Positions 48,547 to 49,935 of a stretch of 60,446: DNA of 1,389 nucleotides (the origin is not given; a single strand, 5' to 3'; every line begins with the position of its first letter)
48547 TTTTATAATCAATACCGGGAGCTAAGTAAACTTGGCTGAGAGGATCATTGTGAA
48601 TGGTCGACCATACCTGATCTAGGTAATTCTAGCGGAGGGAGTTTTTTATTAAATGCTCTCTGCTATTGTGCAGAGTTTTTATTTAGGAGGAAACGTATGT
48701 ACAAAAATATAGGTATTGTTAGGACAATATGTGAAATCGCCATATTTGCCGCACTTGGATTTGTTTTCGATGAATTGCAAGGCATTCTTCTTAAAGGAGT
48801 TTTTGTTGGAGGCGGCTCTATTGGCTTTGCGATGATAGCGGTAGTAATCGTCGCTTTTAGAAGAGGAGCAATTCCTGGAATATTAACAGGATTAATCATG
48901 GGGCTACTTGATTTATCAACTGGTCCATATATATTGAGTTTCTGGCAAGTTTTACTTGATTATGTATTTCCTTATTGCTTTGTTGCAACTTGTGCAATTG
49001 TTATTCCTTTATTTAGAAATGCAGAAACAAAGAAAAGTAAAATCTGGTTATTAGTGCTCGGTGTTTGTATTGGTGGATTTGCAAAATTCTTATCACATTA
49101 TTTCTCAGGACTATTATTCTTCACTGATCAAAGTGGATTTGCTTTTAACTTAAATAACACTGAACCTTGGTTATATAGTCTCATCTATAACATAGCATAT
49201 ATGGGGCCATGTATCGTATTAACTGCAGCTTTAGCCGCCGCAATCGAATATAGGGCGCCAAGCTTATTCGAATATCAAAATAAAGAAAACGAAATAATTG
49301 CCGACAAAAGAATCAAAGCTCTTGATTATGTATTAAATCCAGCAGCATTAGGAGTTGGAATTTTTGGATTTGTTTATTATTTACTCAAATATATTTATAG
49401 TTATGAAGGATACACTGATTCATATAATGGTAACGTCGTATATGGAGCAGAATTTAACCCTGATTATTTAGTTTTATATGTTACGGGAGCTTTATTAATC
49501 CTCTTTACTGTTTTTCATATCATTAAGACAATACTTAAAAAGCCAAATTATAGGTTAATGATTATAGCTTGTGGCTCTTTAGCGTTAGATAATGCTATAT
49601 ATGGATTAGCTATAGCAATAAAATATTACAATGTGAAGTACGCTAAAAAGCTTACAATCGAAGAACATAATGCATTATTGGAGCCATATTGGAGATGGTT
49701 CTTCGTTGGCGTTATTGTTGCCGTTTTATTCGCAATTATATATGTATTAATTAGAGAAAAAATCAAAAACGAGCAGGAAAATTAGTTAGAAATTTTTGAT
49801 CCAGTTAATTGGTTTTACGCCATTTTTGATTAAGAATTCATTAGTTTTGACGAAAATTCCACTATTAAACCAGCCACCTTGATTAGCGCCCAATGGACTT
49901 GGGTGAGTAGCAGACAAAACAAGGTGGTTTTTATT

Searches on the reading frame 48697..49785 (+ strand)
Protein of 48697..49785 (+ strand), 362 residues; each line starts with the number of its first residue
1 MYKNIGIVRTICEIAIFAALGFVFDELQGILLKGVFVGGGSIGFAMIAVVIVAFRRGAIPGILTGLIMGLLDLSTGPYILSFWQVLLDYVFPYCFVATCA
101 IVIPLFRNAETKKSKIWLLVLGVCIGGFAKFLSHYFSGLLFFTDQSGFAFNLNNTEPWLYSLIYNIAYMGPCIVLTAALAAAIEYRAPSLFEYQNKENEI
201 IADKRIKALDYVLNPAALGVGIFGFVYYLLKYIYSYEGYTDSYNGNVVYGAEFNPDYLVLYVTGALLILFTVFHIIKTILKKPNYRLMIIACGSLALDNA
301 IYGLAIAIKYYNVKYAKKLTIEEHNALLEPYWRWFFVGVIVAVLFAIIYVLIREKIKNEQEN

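Call 35: search_protein_families(library=pfam, proteins=[window:48697-49785:+], max_evalue=0.00001)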
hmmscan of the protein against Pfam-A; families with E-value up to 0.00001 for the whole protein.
window:48697-49785:+ (362 aa): 1 family
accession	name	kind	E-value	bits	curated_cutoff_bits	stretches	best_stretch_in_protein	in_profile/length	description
PF09515.15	Thia_YuaJ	-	1.5e-34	120.1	25.8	1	12-191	2-176/177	Thiamine transporter protein (Thia_YuaJ)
